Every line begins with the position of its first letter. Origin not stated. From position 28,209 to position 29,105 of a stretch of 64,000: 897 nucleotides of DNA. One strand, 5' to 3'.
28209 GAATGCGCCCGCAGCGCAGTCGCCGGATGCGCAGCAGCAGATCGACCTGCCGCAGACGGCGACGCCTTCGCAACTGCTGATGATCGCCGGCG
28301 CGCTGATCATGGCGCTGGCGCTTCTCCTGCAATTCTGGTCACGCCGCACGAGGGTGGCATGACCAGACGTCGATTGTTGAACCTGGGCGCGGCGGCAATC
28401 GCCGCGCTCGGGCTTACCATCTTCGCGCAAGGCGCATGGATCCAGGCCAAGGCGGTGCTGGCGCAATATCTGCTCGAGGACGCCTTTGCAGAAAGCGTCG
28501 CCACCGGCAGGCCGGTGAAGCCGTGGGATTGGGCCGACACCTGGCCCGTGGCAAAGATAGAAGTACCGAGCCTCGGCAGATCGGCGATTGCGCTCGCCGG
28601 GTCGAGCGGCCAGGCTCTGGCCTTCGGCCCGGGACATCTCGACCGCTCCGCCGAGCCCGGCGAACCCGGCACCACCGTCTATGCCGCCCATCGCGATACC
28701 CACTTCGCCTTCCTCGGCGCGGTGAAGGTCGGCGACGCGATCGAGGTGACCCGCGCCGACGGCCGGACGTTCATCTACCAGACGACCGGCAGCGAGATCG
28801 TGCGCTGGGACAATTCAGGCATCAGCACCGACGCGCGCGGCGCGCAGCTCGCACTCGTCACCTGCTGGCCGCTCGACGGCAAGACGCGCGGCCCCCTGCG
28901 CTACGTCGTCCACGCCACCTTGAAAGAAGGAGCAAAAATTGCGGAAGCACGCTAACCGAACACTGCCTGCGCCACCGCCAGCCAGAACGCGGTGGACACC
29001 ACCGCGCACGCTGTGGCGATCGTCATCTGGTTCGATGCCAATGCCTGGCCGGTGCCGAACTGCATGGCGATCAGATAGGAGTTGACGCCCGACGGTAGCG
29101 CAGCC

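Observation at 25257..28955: Self-contained sortase module in a Rhizobiales chromosome: XRE regulator, a VIT-vWA protein with an LPQTA sorting signal, and a dedicated sortase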

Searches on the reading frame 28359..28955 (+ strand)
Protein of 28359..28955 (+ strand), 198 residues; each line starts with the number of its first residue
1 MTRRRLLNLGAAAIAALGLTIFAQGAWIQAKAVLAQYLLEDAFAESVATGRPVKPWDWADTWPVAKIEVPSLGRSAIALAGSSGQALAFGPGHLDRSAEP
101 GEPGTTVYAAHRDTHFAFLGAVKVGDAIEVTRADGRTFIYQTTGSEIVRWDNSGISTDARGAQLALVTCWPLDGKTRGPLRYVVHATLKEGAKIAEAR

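Call 3: search_protein_families(library=ncbifam, proteins=[window:28359-28955:+], max_evalue=0.01)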
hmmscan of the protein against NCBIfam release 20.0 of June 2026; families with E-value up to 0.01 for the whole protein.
window:28359-28955:+ (198 aa): 7 families
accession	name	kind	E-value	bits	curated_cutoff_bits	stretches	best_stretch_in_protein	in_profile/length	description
TIGR03784.1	marine_sortase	equivalog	3.2e-60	202.7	158.25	1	16-186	3-174/174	class GN sortase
NF058671.1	sortase_SrtD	exception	1.5e-22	80.2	140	1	7-187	6-186/187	class D sortase, LPxTATN-specific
NF033746.1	class_D_sortase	subfamily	8.7e-21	74.2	165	1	64-188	10-133/135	class D sortase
NF033747.1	class_E_sortase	subfamily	4.7e-14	52.7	160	1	41-190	48-207/211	class E sortase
TIGR01076.1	sortase_fam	subfamily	5.2e-11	42.5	39.35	1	66-184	2-123/136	sortase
NF033748.1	class_F_sortase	subfamily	5.1e-09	35.9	166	1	93-169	49-133/155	class F sortase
NF033745.1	class_C_sortase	subfamily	1.6e-06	28.1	160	1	61-176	91-211/220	class C sortase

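Call 4: search_protein_families(library=pfam, proteins=[window:28359-28955:+], max_evalue=0.01)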
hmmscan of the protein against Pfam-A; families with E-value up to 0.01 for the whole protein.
window:28359-28955:+ (198 aa): 1 family
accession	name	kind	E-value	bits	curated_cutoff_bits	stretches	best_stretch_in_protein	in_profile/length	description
PF04203.18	Sortase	-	2.1e-27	95.8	26.6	1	67-188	1-124/125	Sortase domain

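Call 26: search_solved_structures(query=window:28359-28955:+, max_evalue=0.001, show_alignments=2)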
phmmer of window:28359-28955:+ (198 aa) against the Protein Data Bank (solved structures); distinct sequences matched with E-value up to 0.001: 6.
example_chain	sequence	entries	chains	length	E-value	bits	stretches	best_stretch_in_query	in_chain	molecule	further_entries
2ln7_A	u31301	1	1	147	2.2e-09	40.6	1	63-188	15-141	LPXTG-site transpeptidase family protein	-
8t28_A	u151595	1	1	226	3.8e-06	30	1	64-176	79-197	Class C sortase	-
4d70_A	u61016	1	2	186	2e-05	27.6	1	64-188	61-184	SORTASE FAMILY PROTEIN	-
3o0p_A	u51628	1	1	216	0.00015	24.8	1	64-176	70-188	Sortase family protein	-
5go6_A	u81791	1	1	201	0.00045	23.2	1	48-175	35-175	Putative secreted protein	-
7f87_A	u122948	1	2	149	0.00085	22.3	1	62-176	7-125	Class A sortase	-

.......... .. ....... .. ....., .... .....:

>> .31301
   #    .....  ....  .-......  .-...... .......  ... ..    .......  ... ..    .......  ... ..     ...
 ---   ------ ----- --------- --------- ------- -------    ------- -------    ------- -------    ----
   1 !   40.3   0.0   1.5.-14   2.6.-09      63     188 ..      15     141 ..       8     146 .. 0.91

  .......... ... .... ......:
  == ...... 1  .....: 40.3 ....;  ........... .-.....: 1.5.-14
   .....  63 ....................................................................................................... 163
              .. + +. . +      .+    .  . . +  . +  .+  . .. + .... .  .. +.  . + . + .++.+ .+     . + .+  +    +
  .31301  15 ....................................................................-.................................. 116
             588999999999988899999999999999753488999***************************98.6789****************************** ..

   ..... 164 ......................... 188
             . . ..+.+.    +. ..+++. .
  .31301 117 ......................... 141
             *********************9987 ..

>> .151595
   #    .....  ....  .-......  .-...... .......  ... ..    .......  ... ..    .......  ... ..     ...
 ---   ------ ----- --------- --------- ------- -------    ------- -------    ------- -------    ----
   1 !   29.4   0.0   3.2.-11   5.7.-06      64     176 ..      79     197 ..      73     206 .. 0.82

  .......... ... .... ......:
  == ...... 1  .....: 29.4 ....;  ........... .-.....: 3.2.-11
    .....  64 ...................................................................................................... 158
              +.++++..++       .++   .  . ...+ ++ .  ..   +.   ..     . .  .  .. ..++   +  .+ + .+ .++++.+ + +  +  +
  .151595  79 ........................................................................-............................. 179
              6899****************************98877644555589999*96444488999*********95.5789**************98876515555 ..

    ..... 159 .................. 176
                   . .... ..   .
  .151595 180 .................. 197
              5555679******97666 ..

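Call 56: search_dna_similar(query=window:28359-28955:+, collection=plasmids, mode=protein, max_evalue=1e-10, max_rows=30)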
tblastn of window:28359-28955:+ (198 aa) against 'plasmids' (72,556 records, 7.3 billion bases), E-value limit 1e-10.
Records with a match: 15; places in all: 15; records where one place covers at least 80% of the query: 14.
Best place of each record, by identity: 60-80% 9; <60% 6.
By first word of the organism name: Rhizobium 7; Novosphingobium 3; Phyllobacterium 2; Methylobacterium 1; Brucella 1; Planococcus 1.
By predicted mobility (MOB-suite, as given by PLSDB): non-mobilizable 10; conjugative 3; mobilizable 2.
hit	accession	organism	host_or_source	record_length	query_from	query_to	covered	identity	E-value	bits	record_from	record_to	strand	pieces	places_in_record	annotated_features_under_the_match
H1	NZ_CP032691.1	Rhizobium sp. CCGE532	Phaseolus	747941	23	198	89%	63.6%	6e-67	228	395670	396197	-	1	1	class GN sortase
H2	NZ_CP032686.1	Rhizobium sp. CCGE531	Phaseolus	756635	23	198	89%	63.6%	6e-67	228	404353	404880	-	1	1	class GN sortase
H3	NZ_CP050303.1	Phyllobacterium sp. 628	Oxytropis pumilio,cell culture,root ...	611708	21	190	86%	64.1%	9e-72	242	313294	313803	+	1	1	class GN sortase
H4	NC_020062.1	Rhizobium tropici CIAT 899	Phaseolus vulgaris root nodule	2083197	23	190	85%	64.9%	2e-66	226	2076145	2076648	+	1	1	record has no annotation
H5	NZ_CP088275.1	Phyllobacterium sp. T1293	Melilotus albus,Cell culture,root nodule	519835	21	190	86%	63.5%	5e-71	240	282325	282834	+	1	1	class GN sortase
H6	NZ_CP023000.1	Rhizobium sp. 11515TR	Cell culture,agricultural soil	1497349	23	190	85%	62.5%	1e-58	204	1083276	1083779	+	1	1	record has no annotation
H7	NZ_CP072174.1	Rhizobium sp. AB2/73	Phyla canescens,cell culture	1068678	23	189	84%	62.9%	1e-57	201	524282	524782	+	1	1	record has no annotation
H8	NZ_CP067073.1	Rhizobium sp. AB2/73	Phyla canescens,cell culture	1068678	23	189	84%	62.9%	1e-57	201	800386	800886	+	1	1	record has no annotation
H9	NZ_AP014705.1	Methylobacterium aquaticum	-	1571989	21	190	86%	60.0%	1e-47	173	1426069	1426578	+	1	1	none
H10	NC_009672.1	Brucella anthropi ATCC 49188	-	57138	21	190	86%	58.8%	1e-61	213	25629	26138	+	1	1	class GN sortase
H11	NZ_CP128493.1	Novosphingobium resinovorum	pure cell culture,soil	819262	22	185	83%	49.4%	4e-42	157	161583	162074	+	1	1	class GN sortase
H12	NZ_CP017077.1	Novosphingobium resinovorum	single cell,soil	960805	27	185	80%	50.9%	8e-42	156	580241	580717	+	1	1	class GN sortase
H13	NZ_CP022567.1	Rhizobium leguminosarum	Root nodule,Pisum sativum root-nodule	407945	21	191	86%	47.4%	4e-44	163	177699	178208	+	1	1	class GN sortase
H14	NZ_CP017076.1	Novosphingobium resinovorum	single cell,soil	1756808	22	185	83%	48.8%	1e-41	155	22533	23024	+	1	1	none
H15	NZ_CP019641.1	Planococcus lenghuensis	whole organism,crude oil-contamination ...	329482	69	188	61%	36.7%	3e-12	72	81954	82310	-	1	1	class D sortase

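Call 57: get_annotated_region(hit=H10, flank=6000)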
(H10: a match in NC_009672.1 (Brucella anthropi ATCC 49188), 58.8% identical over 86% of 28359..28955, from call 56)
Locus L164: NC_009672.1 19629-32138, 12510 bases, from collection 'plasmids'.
description: Brucella anthropi ATCC 49188 plasmid pOANT04, complete sequence
organism: Brucella anthropi ATCC 49188 (NCBI taxid 439375)
taxonomy: Bacteria; Pseudomonadota; Alphaproteobacteria; Hyphomicrobiales; Brucellaceae; Brucella; Brucella anthropi; Brucella anthropi ATCC 49188
host: -; source: -; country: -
typing (MOB-suite, as given by PLSDB): non-mobilizable
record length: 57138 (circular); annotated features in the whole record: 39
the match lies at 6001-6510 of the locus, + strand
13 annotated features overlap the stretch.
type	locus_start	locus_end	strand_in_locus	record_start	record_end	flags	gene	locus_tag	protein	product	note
CDS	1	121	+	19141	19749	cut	-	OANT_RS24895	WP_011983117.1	cupin domain-containing protein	-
CDS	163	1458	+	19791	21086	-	-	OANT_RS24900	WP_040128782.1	FAD-binding oxidoreductase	-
CDS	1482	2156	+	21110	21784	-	-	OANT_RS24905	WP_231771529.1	cupin domain-containing protein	-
CDS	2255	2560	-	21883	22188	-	-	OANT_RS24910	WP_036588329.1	hypothetical protein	-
CDS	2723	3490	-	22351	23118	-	-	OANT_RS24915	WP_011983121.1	helix-turn-helix transcriptional regulator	-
CDS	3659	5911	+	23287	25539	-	-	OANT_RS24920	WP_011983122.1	marine proteobacterial sortase target protein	-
CDS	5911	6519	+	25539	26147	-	-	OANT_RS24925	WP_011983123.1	class GN sortase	-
CDS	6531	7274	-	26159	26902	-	-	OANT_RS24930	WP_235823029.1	hypothetical protein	-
CDS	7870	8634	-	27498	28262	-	-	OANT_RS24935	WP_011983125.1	SDR family NAD(P)-dependent oxidoreductase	-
CDS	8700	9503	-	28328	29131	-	-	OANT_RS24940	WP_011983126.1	ABC transporter permease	GO:0055085 - transmembrane transport [Evidence IEA]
CDS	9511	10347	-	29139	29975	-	-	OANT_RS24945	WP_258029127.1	ABC transporter permease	GO:0055085 - transmembrane transport [Evidence IEA]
CDS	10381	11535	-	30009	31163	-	-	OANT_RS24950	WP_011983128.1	spermidine/putrescine ABC transporter substrate-binding protein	GO:0015846 - polyamine transport [Evidence IEA]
CDS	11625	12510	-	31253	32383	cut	-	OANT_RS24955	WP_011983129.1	ABC transporter ATP-binding protein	-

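Call 73: search_protein_families(library=padloc, proteins=[window:28359-28955:+], max_evalue=0.01)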
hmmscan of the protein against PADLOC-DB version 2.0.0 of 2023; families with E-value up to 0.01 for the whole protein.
window:28359-28955:+ (198 aa): 0 families
